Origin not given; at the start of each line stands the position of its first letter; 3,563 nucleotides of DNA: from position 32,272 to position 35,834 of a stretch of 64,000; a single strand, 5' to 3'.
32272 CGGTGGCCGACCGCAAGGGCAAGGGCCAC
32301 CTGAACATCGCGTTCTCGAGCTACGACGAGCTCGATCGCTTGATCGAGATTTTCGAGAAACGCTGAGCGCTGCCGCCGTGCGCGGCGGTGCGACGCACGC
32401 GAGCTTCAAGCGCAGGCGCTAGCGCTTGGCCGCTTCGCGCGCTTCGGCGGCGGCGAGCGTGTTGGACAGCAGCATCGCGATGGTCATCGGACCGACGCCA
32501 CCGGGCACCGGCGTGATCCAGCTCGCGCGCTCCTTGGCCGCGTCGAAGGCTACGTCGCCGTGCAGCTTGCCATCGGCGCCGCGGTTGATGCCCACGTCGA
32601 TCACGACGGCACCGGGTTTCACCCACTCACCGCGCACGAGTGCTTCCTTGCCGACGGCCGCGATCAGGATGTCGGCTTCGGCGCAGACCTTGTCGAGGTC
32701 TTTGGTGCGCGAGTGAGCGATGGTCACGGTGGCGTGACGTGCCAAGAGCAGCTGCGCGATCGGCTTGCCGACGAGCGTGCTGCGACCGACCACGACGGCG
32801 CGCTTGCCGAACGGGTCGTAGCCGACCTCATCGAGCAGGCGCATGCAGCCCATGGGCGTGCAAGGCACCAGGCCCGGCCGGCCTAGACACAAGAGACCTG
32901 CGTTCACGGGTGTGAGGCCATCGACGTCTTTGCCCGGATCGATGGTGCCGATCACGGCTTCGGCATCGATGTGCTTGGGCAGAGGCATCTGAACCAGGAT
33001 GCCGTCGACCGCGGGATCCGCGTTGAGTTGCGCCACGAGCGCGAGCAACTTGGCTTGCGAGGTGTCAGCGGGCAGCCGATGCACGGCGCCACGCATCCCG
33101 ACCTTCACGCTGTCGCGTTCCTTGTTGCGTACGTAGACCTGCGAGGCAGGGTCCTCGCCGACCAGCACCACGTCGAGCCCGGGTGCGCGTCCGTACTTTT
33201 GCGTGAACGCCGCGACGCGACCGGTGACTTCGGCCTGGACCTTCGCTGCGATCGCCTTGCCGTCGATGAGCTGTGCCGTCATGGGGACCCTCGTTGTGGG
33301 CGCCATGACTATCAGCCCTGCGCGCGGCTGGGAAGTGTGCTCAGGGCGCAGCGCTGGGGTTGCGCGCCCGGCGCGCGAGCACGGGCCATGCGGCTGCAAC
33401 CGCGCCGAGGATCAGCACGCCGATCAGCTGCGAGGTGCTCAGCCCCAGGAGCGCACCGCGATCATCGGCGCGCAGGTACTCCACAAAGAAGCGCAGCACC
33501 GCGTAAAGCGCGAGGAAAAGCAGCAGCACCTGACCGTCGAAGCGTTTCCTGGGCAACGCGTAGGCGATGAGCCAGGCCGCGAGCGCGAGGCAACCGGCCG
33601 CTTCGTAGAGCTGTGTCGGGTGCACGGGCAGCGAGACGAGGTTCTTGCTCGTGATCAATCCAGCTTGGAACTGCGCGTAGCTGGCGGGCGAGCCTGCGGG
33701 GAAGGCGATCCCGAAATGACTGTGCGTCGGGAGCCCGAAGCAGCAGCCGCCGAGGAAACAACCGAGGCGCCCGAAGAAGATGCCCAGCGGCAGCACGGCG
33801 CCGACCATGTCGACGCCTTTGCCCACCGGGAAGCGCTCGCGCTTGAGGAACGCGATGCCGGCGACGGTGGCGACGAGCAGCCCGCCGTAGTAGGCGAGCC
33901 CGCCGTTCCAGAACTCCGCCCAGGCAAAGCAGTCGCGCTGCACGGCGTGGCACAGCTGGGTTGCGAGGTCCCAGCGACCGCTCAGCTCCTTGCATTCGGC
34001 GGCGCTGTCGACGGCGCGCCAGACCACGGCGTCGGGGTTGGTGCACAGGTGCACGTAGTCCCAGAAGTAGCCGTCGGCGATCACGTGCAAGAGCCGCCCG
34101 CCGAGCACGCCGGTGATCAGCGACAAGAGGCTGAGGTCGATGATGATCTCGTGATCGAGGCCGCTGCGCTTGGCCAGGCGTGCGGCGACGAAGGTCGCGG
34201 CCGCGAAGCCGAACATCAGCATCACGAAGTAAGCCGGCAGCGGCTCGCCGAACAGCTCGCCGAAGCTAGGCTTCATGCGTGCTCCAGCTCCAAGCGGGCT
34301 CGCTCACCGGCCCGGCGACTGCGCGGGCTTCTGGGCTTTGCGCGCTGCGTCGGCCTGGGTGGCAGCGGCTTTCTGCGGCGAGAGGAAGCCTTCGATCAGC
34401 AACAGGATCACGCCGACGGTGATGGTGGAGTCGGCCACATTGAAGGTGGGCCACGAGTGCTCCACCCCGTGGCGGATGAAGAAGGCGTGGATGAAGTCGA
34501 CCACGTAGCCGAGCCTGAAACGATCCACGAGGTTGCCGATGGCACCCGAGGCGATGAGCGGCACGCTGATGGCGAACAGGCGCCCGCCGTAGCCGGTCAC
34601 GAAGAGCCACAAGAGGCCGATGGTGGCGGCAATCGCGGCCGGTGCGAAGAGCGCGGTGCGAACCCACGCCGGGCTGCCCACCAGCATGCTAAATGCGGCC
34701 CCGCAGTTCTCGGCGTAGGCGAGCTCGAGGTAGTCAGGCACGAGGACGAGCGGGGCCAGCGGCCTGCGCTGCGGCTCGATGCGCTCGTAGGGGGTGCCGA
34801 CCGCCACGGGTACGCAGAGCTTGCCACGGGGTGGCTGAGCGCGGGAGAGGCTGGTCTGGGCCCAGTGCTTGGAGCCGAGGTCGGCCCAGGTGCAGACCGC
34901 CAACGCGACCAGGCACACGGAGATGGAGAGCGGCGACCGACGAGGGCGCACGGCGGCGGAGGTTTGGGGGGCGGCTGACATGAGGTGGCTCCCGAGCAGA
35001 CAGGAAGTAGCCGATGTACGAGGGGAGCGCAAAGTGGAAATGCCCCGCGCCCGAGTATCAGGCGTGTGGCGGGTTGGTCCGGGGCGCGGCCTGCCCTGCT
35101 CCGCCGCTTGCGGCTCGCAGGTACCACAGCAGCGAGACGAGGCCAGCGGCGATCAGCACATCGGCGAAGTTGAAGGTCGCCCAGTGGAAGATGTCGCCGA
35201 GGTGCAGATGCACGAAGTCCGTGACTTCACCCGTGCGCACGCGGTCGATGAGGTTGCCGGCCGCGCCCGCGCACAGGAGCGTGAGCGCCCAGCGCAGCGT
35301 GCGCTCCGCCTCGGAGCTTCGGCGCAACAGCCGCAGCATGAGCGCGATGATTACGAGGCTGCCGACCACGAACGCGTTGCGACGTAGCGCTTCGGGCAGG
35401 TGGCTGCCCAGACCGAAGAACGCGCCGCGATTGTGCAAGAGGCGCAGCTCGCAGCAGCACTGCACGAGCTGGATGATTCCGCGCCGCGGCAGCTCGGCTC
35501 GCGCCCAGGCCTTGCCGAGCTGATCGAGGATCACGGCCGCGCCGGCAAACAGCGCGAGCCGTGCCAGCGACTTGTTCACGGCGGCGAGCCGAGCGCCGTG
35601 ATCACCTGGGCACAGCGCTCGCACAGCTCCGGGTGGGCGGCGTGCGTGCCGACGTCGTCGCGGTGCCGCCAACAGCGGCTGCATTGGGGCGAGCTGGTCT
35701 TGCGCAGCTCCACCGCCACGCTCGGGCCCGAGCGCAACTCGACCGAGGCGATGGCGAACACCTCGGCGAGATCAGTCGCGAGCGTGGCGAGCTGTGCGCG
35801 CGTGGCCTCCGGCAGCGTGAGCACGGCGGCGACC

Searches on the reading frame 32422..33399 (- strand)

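Call 56: search_protein_families(library=pfam, proteins=[window:32422-33399:-], max_evalue=0.0001)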
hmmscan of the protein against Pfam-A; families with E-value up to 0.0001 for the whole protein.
window:32422-33399:- (326 aa): 2 families
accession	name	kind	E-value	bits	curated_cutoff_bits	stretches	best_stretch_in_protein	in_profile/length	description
PF02882.25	THF_DHG_CYH_C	-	3.6e-68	228.4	27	1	164-320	2-158/160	Tetrahydrofolate dehydrogenase/cyclohydrolase, NAD(P)-binding domain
PF00763.28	THF_DHG_CYH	-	1e-41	142.2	32.8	1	45-160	1-115/115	Tetrahydrofolate dehydrogenase/cyclohydrolase, catalytic domain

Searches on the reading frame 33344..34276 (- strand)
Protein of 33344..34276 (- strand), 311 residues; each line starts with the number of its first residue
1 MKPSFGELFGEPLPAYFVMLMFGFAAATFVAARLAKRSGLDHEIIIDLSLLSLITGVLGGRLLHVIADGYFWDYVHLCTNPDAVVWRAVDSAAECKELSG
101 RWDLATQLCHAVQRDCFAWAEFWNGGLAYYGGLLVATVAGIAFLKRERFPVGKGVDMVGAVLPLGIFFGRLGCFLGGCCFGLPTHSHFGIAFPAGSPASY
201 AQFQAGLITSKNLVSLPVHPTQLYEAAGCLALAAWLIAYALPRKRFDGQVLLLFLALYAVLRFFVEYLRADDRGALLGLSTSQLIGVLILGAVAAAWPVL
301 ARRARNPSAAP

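Call 56: search_protein_families(library=pfam, proteins=[window:33344-34276:-], max_evalue=0.0001)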
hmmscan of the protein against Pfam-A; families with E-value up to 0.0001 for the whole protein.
window:33344-34276:- (311 aa): 1 family
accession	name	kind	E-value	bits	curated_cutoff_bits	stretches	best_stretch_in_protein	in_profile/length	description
PF01790.23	LGT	-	4.2e-48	164.2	24.9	2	118-294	75-235/240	Prolipoprotein diacylglyceryl transferase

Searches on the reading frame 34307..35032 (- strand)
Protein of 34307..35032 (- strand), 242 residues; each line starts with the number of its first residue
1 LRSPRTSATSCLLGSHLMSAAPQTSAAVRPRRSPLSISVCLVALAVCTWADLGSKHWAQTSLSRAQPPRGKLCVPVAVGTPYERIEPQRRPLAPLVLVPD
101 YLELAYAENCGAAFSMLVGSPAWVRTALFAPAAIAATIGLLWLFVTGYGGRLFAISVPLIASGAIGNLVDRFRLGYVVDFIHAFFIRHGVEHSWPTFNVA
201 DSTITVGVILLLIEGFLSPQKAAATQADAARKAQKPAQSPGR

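Call 56: search_protein_families(library=pfam, proteins=[window:34307-35032:-], max_evalue=0.0001)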
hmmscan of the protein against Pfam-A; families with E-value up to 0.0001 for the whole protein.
window:34307-35032:- (242 aa): 1 family
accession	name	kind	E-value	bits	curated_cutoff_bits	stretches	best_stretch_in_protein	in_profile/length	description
PF01252.23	Peptidase_A8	-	3.6e-31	108.7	25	1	45-215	3-140/142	Signal peptidase (SPase) II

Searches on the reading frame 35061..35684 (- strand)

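Call 56: search_protein_families(library=pfam, proteins=[window:35061-35684:-], max_evalue=0.0001)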
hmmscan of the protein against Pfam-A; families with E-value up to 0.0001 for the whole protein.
window:35061-35684:- (208 aa): 1 family
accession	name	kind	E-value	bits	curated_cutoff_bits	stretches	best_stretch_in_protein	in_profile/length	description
PF01252.23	Peptidase_A8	-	9.2e-32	110.6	25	1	48-188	3-139/142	Signal peptidase (SPase) II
